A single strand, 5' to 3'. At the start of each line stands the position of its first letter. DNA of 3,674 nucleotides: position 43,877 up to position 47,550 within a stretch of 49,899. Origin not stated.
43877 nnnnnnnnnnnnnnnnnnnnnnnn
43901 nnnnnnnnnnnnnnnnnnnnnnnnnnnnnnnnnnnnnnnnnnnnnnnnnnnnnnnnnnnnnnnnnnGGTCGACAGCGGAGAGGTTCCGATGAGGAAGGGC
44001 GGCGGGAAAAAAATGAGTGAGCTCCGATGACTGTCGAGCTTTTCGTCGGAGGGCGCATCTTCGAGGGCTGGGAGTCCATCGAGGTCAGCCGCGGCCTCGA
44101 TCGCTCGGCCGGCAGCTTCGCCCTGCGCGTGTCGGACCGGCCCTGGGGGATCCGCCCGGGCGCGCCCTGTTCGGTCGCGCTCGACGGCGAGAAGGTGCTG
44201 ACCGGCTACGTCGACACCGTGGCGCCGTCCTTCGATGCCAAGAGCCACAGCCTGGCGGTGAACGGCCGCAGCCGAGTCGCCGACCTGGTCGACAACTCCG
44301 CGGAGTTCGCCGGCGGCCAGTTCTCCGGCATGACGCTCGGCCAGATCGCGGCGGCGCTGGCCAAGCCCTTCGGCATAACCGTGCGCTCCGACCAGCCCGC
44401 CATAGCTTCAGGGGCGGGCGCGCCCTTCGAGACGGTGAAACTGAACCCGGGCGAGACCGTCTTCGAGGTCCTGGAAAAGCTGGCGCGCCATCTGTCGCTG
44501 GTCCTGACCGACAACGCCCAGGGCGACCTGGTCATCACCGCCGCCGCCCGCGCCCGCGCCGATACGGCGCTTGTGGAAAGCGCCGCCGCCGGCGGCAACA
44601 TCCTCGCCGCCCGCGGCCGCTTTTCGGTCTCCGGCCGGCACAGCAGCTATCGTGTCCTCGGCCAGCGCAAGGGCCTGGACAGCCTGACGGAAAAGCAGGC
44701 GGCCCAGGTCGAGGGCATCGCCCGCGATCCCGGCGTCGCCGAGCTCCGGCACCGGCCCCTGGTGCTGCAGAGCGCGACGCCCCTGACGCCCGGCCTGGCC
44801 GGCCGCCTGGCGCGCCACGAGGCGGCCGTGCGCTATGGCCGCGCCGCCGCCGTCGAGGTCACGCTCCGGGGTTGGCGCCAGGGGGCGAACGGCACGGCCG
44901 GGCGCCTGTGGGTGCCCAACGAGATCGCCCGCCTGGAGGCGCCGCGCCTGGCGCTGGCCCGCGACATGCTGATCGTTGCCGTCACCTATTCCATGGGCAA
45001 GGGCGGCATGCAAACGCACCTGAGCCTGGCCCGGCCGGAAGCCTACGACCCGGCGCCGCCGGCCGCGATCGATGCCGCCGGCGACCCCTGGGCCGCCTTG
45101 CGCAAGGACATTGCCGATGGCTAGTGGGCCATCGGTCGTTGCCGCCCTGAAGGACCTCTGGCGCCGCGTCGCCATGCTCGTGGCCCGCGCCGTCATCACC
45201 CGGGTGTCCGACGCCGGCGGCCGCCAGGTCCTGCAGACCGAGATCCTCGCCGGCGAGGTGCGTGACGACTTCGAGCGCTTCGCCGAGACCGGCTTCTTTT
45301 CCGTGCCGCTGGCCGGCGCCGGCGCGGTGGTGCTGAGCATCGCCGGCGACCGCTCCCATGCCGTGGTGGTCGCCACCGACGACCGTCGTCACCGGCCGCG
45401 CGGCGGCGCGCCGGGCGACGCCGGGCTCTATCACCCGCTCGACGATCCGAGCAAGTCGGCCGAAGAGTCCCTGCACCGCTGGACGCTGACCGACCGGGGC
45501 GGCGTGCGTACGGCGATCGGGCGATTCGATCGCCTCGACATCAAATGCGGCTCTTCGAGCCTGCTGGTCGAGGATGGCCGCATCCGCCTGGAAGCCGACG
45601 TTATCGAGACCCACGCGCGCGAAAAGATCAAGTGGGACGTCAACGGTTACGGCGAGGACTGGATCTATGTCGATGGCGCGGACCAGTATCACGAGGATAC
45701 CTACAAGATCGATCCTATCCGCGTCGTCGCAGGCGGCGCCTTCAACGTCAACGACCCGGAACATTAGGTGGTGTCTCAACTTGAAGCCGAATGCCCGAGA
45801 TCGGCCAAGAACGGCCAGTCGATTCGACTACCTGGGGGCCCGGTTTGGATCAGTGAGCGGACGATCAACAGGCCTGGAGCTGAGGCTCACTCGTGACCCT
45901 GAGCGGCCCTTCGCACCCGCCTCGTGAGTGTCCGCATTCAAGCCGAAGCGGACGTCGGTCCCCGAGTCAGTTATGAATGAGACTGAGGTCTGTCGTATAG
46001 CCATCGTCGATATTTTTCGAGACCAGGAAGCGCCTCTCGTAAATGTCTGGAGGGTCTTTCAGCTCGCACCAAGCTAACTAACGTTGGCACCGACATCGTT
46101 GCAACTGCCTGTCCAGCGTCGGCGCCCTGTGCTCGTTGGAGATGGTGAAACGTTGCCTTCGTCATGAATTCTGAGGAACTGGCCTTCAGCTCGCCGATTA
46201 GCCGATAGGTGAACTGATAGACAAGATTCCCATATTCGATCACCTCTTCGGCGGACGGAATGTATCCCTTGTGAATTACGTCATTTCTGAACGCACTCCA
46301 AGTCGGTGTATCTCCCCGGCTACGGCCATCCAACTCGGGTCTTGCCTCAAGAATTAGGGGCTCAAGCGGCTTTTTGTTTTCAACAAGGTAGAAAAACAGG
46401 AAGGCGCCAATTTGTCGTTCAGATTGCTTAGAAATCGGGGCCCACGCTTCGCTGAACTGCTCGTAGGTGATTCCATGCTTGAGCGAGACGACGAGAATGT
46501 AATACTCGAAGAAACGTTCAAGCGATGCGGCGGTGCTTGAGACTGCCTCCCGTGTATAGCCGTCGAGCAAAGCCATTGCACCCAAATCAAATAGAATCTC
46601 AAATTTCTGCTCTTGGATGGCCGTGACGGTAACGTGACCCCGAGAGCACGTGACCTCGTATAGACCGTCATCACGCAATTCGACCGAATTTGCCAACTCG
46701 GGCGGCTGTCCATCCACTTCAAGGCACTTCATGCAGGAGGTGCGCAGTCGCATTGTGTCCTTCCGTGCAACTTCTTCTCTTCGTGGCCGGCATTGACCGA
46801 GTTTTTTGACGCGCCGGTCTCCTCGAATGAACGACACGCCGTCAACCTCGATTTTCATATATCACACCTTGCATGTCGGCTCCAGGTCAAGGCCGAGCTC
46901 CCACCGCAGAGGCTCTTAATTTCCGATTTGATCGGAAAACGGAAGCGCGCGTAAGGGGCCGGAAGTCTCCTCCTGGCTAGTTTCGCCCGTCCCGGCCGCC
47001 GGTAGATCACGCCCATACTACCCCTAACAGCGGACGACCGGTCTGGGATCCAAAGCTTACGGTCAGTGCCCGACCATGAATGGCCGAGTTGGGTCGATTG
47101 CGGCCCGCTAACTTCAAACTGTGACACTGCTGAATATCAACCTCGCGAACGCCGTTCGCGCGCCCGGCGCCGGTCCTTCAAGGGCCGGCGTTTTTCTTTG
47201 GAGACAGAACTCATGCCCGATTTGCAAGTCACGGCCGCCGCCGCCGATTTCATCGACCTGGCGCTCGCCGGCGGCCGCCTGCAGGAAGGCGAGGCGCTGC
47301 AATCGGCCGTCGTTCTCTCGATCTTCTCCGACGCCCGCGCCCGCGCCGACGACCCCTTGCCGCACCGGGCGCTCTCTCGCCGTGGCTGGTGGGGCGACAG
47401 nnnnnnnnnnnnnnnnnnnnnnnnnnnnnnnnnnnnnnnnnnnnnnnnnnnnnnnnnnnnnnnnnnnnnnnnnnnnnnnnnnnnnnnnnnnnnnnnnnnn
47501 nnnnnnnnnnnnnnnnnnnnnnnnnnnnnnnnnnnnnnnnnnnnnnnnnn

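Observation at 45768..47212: Zinc-ribbon + HEPN-motif gene inserted between baseplate gp45 and gp46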

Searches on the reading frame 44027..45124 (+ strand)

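Call 8: search_protein_families(library=pfam, proteins=[window:44027-45124:+], max_evalue=1)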
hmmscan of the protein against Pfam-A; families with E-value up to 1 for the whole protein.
window:44027-45124:+ (365 aa): 4 families
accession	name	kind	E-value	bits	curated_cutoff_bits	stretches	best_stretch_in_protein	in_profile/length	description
PF22255.2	Gp44-like_2nd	-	5.9e-25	87.5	27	1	85-171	2-83/84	Baseplate hub protein gp44-like, second domain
PF21683.3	GpP-like_1st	-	2.1e-23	82.4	27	1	2-82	1-85/85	Mu phage baseplate assembly protein GpP-like, N-terminal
PF21929.2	GpP_4th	-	2.7e-19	69.3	27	1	262-342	9-86/87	Mu phage baseplate assembly protein GpP, fourth domain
PF22630.2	NMB1110_3rd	-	0.014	16.2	27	1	204-248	1-41/59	Tail protein NMB1110-like, third domain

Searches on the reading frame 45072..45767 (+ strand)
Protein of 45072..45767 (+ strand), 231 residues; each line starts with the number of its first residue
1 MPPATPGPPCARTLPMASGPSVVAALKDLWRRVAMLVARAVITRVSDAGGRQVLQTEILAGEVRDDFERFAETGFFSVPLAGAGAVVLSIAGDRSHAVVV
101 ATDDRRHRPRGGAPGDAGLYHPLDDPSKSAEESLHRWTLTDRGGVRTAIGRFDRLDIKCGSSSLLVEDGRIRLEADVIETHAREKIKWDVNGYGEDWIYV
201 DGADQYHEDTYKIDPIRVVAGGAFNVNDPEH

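Call 8: search_protein_families(library=pfam, proteins=[window:45072-45767:+], max_evalue=1)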
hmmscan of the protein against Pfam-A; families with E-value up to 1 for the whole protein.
window:45072-45767:+ (231 aa): 3 families
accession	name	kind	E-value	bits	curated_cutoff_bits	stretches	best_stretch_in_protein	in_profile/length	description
PF06890.18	Phage_Mu_Gp45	-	1.8e-24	85.9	24.1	1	39-106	1-68/68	Bacteriophage Mu Gp45, N-terminal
PF16733.10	NRho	-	0.005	17.4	27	1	27-71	13-59/69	Rhomboid N-terminal domain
PF04717.18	Phage_base_V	-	0.015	16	23.8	1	72-101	43-72/75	Type VI secretion system/phage-baseplate injector OB domain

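Call 9: search_protein_families(library=phrogs, proteins=[window:45072-45767:+], max_evalue=1)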
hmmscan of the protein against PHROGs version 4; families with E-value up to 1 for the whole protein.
window:45072-45767:+ (231 aa): 1 family
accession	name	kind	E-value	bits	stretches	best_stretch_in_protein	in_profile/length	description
phrog_28548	-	unknown function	0.004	18.5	1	28-95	6-73/96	-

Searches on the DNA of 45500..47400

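Call 65: search_rna_families(source=window, start=45500, end=47400, threshold=evalue, max_evalue=1)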
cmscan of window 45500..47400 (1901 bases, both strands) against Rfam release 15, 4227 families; matches with E-value up to 1: 0.
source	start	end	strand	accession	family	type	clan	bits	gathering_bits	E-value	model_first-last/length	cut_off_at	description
